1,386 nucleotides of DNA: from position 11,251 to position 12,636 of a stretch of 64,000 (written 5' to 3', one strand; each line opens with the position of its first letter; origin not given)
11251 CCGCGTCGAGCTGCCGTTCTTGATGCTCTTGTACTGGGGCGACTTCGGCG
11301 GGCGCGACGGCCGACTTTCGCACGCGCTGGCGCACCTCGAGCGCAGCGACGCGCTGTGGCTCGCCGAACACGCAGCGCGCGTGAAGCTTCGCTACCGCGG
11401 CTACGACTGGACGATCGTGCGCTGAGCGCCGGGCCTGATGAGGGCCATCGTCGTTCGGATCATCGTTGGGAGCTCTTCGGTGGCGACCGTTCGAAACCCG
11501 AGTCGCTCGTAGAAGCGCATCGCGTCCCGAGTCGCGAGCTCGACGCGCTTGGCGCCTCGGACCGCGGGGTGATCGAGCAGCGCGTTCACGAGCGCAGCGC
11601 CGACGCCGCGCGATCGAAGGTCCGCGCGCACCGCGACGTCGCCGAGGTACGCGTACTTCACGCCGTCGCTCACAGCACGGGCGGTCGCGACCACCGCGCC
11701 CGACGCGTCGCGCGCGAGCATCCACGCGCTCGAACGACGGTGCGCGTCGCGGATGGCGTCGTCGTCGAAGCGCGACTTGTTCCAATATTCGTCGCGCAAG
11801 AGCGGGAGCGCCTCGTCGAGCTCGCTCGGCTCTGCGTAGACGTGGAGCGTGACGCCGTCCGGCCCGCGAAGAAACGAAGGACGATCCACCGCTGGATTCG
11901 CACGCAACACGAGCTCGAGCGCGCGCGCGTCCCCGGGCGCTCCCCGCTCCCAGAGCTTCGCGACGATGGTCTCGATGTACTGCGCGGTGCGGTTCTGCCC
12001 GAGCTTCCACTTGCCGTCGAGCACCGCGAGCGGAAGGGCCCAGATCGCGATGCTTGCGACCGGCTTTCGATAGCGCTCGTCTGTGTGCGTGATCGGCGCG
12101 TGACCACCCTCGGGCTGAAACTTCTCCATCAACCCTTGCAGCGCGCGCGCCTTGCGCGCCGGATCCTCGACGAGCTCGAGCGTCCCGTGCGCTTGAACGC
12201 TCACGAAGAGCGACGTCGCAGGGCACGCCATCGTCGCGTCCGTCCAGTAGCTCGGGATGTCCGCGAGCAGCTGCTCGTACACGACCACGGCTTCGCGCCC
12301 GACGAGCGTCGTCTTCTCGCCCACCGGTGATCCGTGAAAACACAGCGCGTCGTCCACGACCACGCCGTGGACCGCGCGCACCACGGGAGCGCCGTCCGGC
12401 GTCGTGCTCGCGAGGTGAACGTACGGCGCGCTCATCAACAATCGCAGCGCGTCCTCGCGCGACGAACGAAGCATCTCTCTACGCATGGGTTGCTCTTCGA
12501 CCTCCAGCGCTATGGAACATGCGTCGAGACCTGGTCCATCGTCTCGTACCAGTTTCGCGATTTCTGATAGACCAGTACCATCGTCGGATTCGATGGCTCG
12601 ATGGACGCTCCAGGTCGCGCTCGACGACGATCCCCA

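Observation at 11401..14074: MocR/GabR-type regulator divergent from a PNPOx-like::GNAT fusion, with TACCA direct repeats in the shared promoter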

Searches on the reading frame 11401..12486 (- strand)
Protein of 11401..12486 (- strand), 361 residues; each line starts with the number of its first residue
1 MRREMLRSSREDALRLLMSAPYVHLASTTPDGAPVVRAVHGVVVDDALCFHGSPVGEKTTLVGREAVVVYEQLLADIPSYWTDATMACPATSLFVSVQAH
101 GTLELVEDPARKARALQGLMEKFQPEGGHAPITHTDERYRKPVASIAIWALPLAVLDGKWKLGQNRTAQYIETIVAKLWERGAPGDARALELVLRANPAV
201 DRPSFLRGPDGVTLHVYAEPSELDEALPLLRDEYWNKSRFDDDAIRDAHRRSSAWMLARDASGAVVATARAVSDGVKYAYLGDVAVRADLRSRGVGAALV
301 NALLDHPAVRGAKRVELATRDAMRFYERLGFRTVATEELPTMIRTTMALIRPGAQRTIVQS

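Call 3: search_protein_families(library=pfam, proteins=[window:11401-12486:-], max_evalue=0.01)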
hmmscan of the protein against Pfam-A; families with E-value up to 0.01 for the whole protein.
window:11401-12486:- (361 aa): 8 families
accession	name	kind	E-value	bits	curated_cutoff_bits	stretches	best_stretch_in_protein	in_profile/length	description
PF12900.13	Pyridox_ox_2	-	1e-19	71.3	27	1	9-156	1-136/140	Pyridoxamine 5'-phosphate oxidase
PF00583.31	Acetyltransf_1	-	6.2e-15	55.9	20.7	1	233-331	14-116/116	Acetyltransferase (GNAT) family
PF13508.13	Acetyltransf_7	-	4.3e-11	43.5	27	1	255-332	6-83/84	Acetyltransferase (GNAT) domain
PF13673.13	Acetyltransf_10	-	5.5e-08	33.3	23.6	1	235-338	13-114/128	Acetyltransferase (GNAT) domain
PF08445.16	FR47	-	1.4e-05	25.4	22.1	1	278-336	21-82/86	FR47-like protein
PF04299.18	FMN_bind_2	-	1.4e-05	25.3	22.4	1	9-139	11-151/168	Putative FMN-binding domain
PF13527.13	Acetyltransf_9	-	0.00039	20.9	25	1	276-333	70-126/127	Acetyltransferase (GNAT) domain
PF01243.27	PNPOx_N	-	0.0012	19.6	28.1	1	16-123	8-93/120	Pyridoxamine 5'-phosphate oxidase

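Call 4: search_protein_families(library=ncbifam, proteins=[window:11401-12486:-], max_evalue=0.01)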
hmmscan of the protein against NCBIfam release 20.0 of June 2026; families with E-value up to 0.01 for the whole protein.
window:11401-12486:- (361 aa): 17 families
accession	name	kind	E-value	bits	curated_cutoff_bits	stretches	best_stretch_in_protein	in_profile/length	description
NF040501.1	resist_ArsN2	equivalog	4.8e-13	48.9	125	1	247-347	18-117/133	arsenic resistance N-acetyltransferase ArsN2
NF002959.0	PRK03624.1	equivalog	1.3e-06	28.2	124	1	245-335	40-133/147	GNAT family acetyltransferase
TIGR01575.1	rimI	equivalog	1.4e-05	25.2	86.4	1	243-336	22-117/132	ribosomal protein S18-alanine N-acetyltransferase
TIGR03103.1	trio_acet_GNAT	equivalog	2.2e-05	23.2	569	1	246-336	116-217/547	N-acetylglutaminylglutamine synthetase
NF005840.0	PRK07757.1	equivalog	2.3e-05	24.4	154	1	279-343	67-130/153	N-acetyltransferase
NF005921.0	PRK07922.1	equivalog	8e-05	22.3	180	1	281-344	74-136/170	amino-acid N-acetyltransferase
NF000359.1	sat3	exception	0.00011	22.3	360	1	231-333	48-154/180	streptothricin N-acetyltransferase Sat3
NF000360.1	sat4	exception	0.00011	22.3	380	1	275-335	93-157/180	streptothricin N-acetyltransferase Sat4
TIGR03618.1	Rv1155_F420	subfamily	0.00014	22.1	79.05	1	14-139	2-106/127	TIGR03618 family F420-dependent PPOX class oxidoreductase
NF049894.1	CG3035_N_ac_Glu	equivalog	0.00036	19.8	280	1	264-333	214-291/300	N-acetylglutamate synthase, CG3035 family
NF007807.0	PRK10514.1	equivalog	0.0016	18.3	134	1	284-338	76-129/147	acetyltransferase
TIGR03448.1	mycothiol_MshD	equivalog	0.0017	17.8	163.1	1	284-336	234-290/294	mycothiol synthase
NF041716.1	HxA_phane_GNAT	equivalog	0.0022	17.9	250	1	278-333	82-142/152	cyclophane-containing RiPP N-acetyltransferase HaaN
NF007853.0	PRK10562.1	equivalog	0.0034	17.6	125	1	226-335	24-124/146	N-acetyltransferase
NF033083.0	AAC_3_I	equivalog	0.0058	16.8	200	0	279-332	78-135/145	AAC(3)-I family aminoglycoside N-acetyltransferase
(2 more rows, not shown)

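Call 5: find_homologous_proteins(query=window:11401-12486:-, max_evalue=0.00001)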
Query window:11401-12486:- (361 aa): 407 proteins with E <= 0.00001 among 8000 candidates; the best 120 are listed.
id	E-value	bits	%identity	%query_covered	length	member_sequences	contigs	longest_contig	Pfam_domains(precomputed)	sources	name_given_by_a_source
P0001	2.9e-232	788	100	99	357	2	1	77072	PF13673.14,PF04299.19,PF13508.14,PF08445.17,PF12900.14,PF00583.32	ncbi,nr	ncbi:MAG: GNAT family N-acetyltransferase [Myxococcales bacterium]|nr:GNAT family N-acetyltransferas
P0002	7.7e-201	685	87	96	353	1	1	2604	PF13673.14,PF13508.14,PF08445.17,PF12900.14,PF00583.32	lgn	-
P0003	5.5e-194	662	83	98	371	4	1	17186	PF13673.14,PF13508.14,PF13527.14,PF12900.14,PF00583.32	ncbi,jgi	jgi:N-acetylglutamate synthase-like GNAT family acetyltransferase/nitroimidazol reductase NimA-like 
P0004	8.7e-152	523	67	98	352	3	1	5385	PF13673.14,PF13508.14,PF12900.14,PF00583.32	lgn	-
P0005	2.3e-151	522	68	96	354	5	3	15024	PF13673.14,PF13508.14,PF12900.14,PF00583.32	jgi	jgi:GNAT superfamily N-acetyltransferase/nitroimidazol reductase NimA-like FMN-containing flavoprote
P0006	3.6e-148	511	66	98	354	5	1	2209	PF13508.14,PF12900.14,PF00583.32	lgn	-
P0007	5.4e-146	504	66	96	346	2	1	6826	PF13673.14,PF13508.14,PF12900.14,PF00583.32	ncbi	-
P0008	1.3e-140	487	64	97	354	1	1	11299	PF13673.14,PF01243.28,PF13508.14,PF21926.3,PF12900.14,PF00583.32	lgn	-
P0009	2.0e-138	479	63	94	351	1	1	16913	PF13673.14,PF13508.14,PF12900.14,PF00583.32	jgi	jgi:GNAT superfamily N-acetyltransferase/nitroimidazol reductase NimA-like FMN-containing flavoprote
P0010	2.7e-137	476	63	97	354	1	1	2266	PF13673.14,PF13508.14,PF21926.3,PF13527.14,PF12900.14,PF00583.32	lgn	-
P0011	2.4e-135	469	60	96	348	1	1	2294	PF13673.14,PF13508.14,PF12900.14,PF00583.32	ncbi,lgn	-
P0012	1.7e-131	457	62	95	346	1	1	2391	PF13673.14,PF04299.19,PF13508.14,PF12900.14,PF00583.32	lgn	-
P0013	9.6e-130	451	59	97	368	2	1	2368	PF13673.14,PF01243.28,PF13508.14,PF13527.14,PF12900.14,PF00583.32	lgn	-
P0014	3.2e-127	443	58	94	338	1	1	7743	PF13673.14,PF13508.14,PF12900.14,PF00583.32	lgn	-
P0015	7.5e-126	438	57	94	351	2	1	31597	PF13673.14,PF13508.14,PF12900.14,PF00583.32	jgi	jgi:ribosomal protein S18 acetylase RimI-like enzyme/nitroimidazol reductase NimA-like FMN-containin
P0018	2.6e-104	367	54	93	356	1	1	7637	PF13673.14,PF04299.19,PF01243.28,PF13508.14,PF12900.14,PF00583.32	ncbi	-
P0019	7.7e-104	366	54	94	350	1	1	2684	PF13673.14,PF04299.19,PF01243.28,PF13508.14,PF12900.14,PF00583.32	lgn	-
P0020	2.5e-103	364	52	96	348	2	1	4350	PF13673.14,PF04299.19,PF01243.28,PF13508.14,PF12900.14,PF00583.32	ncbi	-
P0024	8.3e-102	359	56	92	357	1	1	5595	PF13673.14,PF04299.19,PF01243.28,PF13508.14,PF12900.14,PF00583.32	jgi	jgi:nitroimidazol reductase NimA-like FMN-containing flavoprotein (pyridoxamine 5'-phosphate oxidase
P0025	9.6e-102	359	52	97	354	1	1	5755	PF13673.14,PF04299.19,PF13508.14,PF12900.14,PF00583.32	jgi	-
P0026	1.5e-101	358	52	97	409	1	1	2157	PF13673.14,PF04299.19,PF01243.28,PF13508.14,PF12900.14,PF00583.32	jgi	jgi:nitroimidazol reductase NimA-like FMN-containing flavoprotein (pyridoxamine 5'-phosphate oxidase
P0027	1.9e-101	358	53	95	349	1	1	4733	PF13673.14,PF04299.19,PF13508.14,PF12900.14,PF00583.32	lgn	-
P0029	2.1e-101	358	54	90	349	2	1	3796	PF04299.19,PF13508.14,PF12900.14,PF00583.32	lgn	-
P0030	2.9e-101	357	51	95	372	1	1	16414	PF04299.19,PF13508.14,PF12900.14,PF00583.32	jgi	jgi:ribosomal protein S18 acetylase RimI-like enzyme/nitroimidazol reductase NimA-like FMN-containin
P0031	1.7e-100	355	52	98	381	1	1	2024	PF13673.14,PF04299.19,PF01243.28,PF13508.14,PF08445.17,PF12900.14,PF00583.32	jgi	jgi:nitroimidazol reductase NimA-like FMN-containing flavoprotein (pyridoxamine 5'-phosphate oxidase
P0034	3.4e-100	354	52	95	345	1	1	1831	PF13673.14,PF04299.19,PF13508.14,PF12900.14,PF00583.32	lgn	-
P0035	9.2e-100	352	55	89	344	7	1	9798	PF04299.19,PF01243.28,PF13508.14,PF12900.14,PF00583.32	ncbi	-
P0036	1.2e-99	352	52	93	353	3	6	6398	PF13673.14,PF04299.19,PF13508.14,PF12900.14,PF00583.32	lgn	-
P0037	1.4e-99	352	53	97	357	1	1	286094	PF04299.19,PF01243.28,PF13508.14,PF13527.14,PF12900.14,PF00583.32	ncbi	ncbi:MAG: GNAT family N-acetyltransferase [Acidobacteriota bacterium]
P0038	2.3e-99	351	53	94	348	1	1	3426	PF04299.19,PF01243.28,PF13508.14,PF12900.14,PF00583.32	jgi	jgi:nitroimidazol reductase NimA-like FMN-containing flavoprotein (pyridoxamine 5'-phosphate oxidase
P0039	2.4e-99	351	51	95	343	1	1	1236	PF13673.14,PF04299.19,PF01243.28,PF13480.14,PF13508.14,PF13527.14,PF12900.14,PF00583.32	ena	-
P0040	4.6e-99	350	52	96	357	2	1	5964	PF13673.14,PF04299.19,PF13508.14,PF12900.14,PF00583.32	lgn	-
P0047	4.2e-98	347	50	97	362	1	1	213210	PF04299.19,PF01243.28,PF13508.14,PF12900.14,PF00583.32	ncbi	ncbi:MAG: GNAT family N-acetyltransferase [Byssovorax sp.]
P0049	4.6e-98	347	52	91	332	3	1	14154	PF13673.14,PF04299.19,PF01243.28,PF13508.14,PF12900.14,PF00583.32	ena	-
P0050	5.5e-98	346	53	98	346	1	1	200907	PF13673.14,PF04299.19,PF01243.28,PF13508.14,PF12900.14,PF00583.32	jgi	jgi:nitroimidazol reductase NimA-like FMN-containing flavoprotein (pyridoxamine 5'-phosphate oxidase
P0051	5.8e-98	346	52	97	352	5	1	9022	PF13673.14,PF04299.19,PF01243.28,PF13508.14,PF12900.14,PF00583.32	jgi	jgi:nitroimidazol reductase NimA-like FMN-containing flavoprotein (pyridoxamine 5'-phosphate oxidase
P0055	1.3e-97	345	52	97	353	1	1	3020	PF04299.19,PF13508.14,PF12900.14,PF00583.32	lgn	-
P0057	3.9e-97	344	50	92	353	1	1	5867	PF13673.14,PF04299.19,PF01243.28,PF13508.14,PF13527.14,PF12900.14,PF00583.32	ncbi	-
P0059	6.7e-97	343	52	97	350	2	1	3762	PF13673.14,PF04299.19,PF01243.28,PF13508.14,PF12900.14,PF00583.32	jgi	jgi:nitroimidazol reductase NimA-like FMN-containing flavoprotein (pyridoxamine 5'-phosphate oxidase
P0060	7.5e-97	343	50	97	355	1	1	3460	PF13673.14,PF04299.19,PF13508.14,PF12900.14,PF00583.32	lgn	-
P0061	1.0e-96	342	51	97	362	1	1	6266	PF04299.19,PF01243.28,PF13508.14,PF13527.14,PF12900.14,PF00583.32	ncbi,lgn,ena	-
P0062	1.2e-96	342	51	97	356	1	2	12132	PF04299.19,PF01243.28,PF13508.14,PF12900.14,PF00583.32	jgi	jgi:predicted FMN-binding regulatory protein PaiB/ribosomal protein S18 acetylase RimI-like enzyme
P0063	2.4e-96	341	54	89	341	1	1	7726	PF04299.19,PF01243.28,PF13508.14,PF12900.14,PF00583.32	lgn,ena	-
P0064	2.5e-96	341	51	92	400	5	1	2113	PF04299.19,PF13508.14,PF12900.14,PF00583.32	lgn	-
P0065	3.3e-96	341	51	92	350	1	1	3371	PF04299.19,PF01243.28,PF13508.14,PF12900.14,PF00583.32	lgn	-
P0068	5.2e-96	340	52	92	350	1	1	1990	PF04299.19,PF01243.28,PF13508.14,PF12900.14,PF00583.32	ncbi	-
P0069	6.1e-96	340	51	94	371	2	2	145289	PF13673.14,PF04299.19,PF01243.28,PF13508.14,PF12900.14,PF00583.32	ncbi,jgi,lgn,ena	-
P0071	7.6e-96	339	51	95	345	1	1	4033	PF13673.14,PF04299.19,PF01243.28,PF13508.14,PF13527.14,PF12900.14,PF00583.32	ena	-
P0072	9.6e-96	339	50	97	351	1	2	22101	PF04299.19,PF13508.14,PF12900.14,PF00583.32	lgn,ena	-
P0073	1.0e-95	339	51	92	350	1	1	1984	PF04299.19,PF01243.28,PF13508.14,PF12900.14,PF00583.32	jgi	jgi:nitroimidazol reductase NimA-like FMN-containing flavoprotein (pyridoxamine 5'-phosphate oxidase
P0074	1.1e-95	339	51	97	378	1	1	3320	PF13673.14,PF04299.19,PF13508.14,PF12900.14,PF00583.32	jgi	jgi:predicted FMN-binding regulatory protein PaiB/GNAT superfamily N-acetyltransferase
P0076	1.9e-95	338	51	94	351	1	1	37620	PF13673.14,PF04299.19,PF13508.14,PF12900.14,PF00583.32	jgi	jgi:ribosomal protein S18 acetylase RimI-like enzyme/nitroimidazol reductase NimA-like FMN-containin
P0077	1.9e-95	338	52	89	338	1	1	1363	PF13673.14,PF04299.19,PF01243.28,PF13508.14,PF12900.14,PF00583.32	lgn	-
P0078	2.0e-95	338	49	98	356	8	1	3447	PF13673.14,PF04299.19,PF01243.28,PF13508.14,PF13527.14,PF12900.14,PF00583.32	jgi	jgi:nitroimidazol reductase NimA-like FMN-containing flavoprotein (pyridoxamine 5'-phosphate oxidase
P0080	2.3e-95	338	52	92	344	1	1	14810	PF13673.14,PF04299.19,PF01243.28,PF13508.14,PF12900.14,PF00583.32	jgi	jgi:nitroimidazol reductase NimA-like FMN-containing flavoprotein (pyridoxamine 5'-phosphate oxidase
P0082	9.1e-95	336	52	89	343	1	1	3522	PF13673.14,PF04299.19,PF01243.28,PF13508.14,PF12900.14,PF00583.32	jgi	jgi:ribosomal protein S18 acetylase RimI-like enzyme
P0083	1.1e-94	335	50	97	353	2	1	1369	PF04299.19,PF13508.14,PF12900.14,PF00583.32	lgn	-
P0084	1.3e-94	335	52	94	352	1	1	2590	PF13673.14,PF04299.19,PF13508.14,PF12900.14,PF00583.32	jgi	jgi:ribosomal protein S18 acetylase RimI-like enzyme/nitroimidazol reductase NimA-like FMN-containin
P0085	1.3e-94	335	49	95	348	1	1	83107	PF13673.14,PF04299.19,PF01243.28,PF13508.14,PF12900.14,PF00583.32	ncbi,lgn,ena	-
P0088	3.1e-94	334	50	92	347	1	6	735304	PF13673.14,PF04299.19,PF13508.14,PF12900.14,PF00583.32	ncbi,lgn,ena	-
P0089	5.2e-94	333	50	94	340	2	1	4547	PF13673.14,PF04299.19,PF13508.14,PF12900.14,PF00583.32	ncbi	-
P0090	6.7e-94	333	52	92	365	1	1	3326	PF13673.14,PF04299.19,PF01243.28,PF13508.14,PF12900.14,PF00583.32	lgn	-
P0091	8.6e-94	333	51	92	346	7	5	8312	PF04299.19,PF01243.28,PF13508.14,PF12900.14,PF00583.32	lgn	-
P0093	1.3e-93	332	49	92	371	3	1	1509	PF13673.14,PF04299.19,PF13508.14,PF13527.14,PF12900.14,PF00583.32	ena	-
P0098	2.9e-93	331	51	89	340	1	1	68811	PF13673.14,PF04299.19,PF13508.14,PF12900.14,PF00583.32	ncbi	ncbi:MAG: GNAT family N-acetyltransferase [Myxococcota bacterium]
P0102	9.5e-93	329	50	99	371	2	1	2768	PF13673.14,PF04299.19,PF13508.14,PF12900.14,PF00583.32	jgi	jgi:nitroimidazol reductase NimA-like FMN-containing flavoprotein (pyridoxamine 5'-phosphate oxidase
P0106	1.1e-92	329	51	89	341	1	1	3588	PF04299.19,PF01243.28,PF13508.14,PF12900.14,PF00583.32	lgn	-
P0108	1.3e-92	329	48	97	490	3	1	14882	PF04299.19,PF13508.14,PF12900.14,PF00583.32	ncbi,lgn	-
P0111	1.8e-92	328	51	92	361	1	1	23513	PF13673.14,PF04299.19,PF01243.28,PF13508.14,PF12900.14,PF00583.32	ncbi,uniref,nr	ncbi:GNAT family N-acetyltransferase [Anaeromyxobacter terrae]|uniref:GNAT family N-acetyltransferas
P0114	2.3e-92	328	50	89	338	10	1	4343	PF13673.14,PF04299.19,PF13508.14,PF12900.14,PF00583.32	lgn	-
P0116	2.4e-92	328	46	98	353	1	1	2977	PF04299.19,PF13508.14,PF12900.14,PF00583.32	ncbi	-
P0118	3.6e-92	327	51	92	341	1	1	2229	PF04299.19,PF01243.28,PF13508.14,PF12900.14,PF00583.32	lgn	-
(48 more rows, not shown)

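Call 9: find_related_loci(query=A1, collection=genome_contigs, flank=4000)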
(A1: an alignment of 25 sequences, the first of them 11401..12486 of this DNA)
Query A1 (361 aa) in genome_contigs; peptide patterns used: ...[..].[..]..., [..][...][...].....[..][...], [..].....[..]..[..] (x = any residue, [..] = any of these).
407 stretches matched a pattern; 284 encode a relative of the query (tblastn E <= 1e-3); the best 80 are kept; 80 distinct loci.
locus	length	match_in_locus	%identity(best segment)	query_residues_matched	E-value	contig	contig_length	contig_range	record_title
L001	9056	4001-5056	83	1-352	0e+0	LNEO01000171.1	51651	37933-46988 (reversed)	MAG: Deltaproteobacteria bacterium Ga0077539 Ga0077539_1149.1, whole genome shotgun sequence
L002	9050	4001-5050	67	1-350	8e-154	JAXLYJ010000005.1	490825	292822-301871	MAG: Polyangiales bacterium isolate STL-MYX10 C1.257.fa-5, whole genome shotgun sequence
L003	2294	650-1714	60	1-355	3e-153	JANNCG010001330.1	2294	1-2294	MAG: Myxococcales bacterium isolate OTE_78_metabat_205 OTE_78_k141_633662, whole genome shotgun sequence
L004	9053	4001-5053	69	1-351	1e-159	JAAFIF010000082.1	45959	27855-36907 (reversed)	MAG: Myxococcales bacterium isolate bin23.maxbin.ball.042 WN_Myxococcales_1_scaffold_159, whole genome shotgun sequence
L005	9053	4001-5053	54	1-351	1e-112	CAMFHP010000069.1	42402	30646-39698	MAG: uncultured Myxococcaceae bacterium isolate SRR9109402_bin.20_metaWRAP_v1.3_MAG genome assembly, contig: ERZ12289980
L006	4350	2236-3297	52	1-357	2e-111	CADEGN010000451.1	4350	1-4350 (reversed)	MAG: uncultured Myxococcales bacterium isolate Myxococcales sp. RBC066 genome assembly, contig: MAG066_451, whole genome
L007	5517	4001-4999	54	1-334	2e-108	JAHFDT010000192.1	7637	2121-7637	MAG: Myxococcales bacterium isolate nzgw251 NODE_16657_length_7638_cov_2.922043, whole genome shotgun sequence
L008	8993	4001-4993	53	1-331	2e-106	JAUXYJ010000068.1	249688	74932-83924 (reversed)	MAG: Deltaproteobacteria bacterium isolate C18_concoct.bin.16 C18_k141_170137, whole genome shotgun sequence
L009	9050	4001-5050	52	1-351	6e-106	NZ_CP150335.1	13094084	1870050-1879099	Sorangium sp. So ce375 chromosome, complete genome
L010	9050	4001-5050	52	1-351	5e-105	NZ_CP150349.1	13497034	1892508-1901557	Sorangium sp. So ce726 chromosome, complete genome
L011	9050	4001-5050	53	1-351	2e-104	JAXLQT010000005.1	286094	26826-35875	MAG: Acidobacteriota bacterium isolate STL-ACI10 C4.156.fa-5, whole genome shotgun sequence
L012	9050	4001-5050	52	1-351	3e-104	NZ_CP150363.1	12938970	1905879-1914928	Sorangium sp. So ce1335 chromosome, complete genome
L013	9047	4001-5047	52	1-350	4e-104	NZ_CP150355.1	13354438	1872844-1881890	Sorangium sp. So ce1000 chromosome, complete genome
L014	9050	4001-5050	48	1-351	4e-103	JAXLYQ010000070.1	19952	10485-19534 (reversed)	MAG: Polyangiaceae bacterium isolate STL-MYX17 C3.22.fa-70, whole genome shotgun sequence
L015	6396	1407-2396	54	1-331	3e-103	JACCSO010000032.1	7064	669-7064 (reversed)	MAG: Nannocystis sp. isolate MGR_bin50 SD2897-2912_k127_3259267, whole genome shotgun sequence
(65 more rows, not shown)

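Call 16: search_solved_structures(query=window:11401-12486:-, max_evalue=0.01, show_alignments=3)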
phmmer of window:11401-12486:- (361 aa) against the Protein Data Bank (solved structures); distinct sequences matched with E-value up to 0.01: 16.
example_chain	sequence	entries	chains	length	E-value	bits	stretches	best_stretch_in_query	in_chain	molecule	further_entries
2ozh_A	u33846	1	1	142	1.4e-12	50.7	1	262-332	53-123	Hypothetical protein XCC2953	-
2ol5_A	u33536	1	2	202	8.7e-06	28.3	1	78-189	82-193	PAI 2 protein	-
9vyc_A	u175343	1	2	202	8.7e-06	28.3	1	78-189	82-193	PaiB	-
2atr_A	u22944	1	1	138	1.1e-05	28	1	222-343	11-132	acetyltransferase, GNAT family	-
3s6f_A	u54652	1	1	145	1.8e-05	27.3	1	251-333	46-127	Hypothetical acetyltransferase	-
2hti_A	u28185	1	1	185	0.0015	21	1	29-145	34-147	BH0577 protein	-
2pdo_A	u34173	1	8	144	0.0023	20.4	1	229-333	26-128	Acetyltransferase ypeA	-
7k09_A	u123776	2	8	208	0.0023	20.4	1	280-355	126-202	Puromycin N-acetyltransferase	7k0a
7l1k_A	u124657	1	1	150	0.0028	20.1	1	263-332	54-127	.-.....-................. 30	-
4qus_A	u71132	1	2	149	0.0035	19.8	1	229-333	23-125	Acetyltransferase YpeA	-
1yr0_A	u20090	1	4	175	0.0039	19.6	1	272-335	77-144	phosphinothricin acetyltransferase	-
4qvt_A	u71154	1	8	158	0.0042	19.5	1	229-333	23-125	Acetyltransferase YpeA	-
6nas_N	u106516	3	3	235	0.0049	19.3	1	276-333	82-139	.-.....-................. 80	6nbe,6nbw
1vkc_A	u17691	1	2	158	0.005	19.3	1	272-334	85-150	putative acetyl transferase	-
3fb3_A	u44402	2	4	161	0.0074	18.7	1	270-333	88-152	N-acetyltransferase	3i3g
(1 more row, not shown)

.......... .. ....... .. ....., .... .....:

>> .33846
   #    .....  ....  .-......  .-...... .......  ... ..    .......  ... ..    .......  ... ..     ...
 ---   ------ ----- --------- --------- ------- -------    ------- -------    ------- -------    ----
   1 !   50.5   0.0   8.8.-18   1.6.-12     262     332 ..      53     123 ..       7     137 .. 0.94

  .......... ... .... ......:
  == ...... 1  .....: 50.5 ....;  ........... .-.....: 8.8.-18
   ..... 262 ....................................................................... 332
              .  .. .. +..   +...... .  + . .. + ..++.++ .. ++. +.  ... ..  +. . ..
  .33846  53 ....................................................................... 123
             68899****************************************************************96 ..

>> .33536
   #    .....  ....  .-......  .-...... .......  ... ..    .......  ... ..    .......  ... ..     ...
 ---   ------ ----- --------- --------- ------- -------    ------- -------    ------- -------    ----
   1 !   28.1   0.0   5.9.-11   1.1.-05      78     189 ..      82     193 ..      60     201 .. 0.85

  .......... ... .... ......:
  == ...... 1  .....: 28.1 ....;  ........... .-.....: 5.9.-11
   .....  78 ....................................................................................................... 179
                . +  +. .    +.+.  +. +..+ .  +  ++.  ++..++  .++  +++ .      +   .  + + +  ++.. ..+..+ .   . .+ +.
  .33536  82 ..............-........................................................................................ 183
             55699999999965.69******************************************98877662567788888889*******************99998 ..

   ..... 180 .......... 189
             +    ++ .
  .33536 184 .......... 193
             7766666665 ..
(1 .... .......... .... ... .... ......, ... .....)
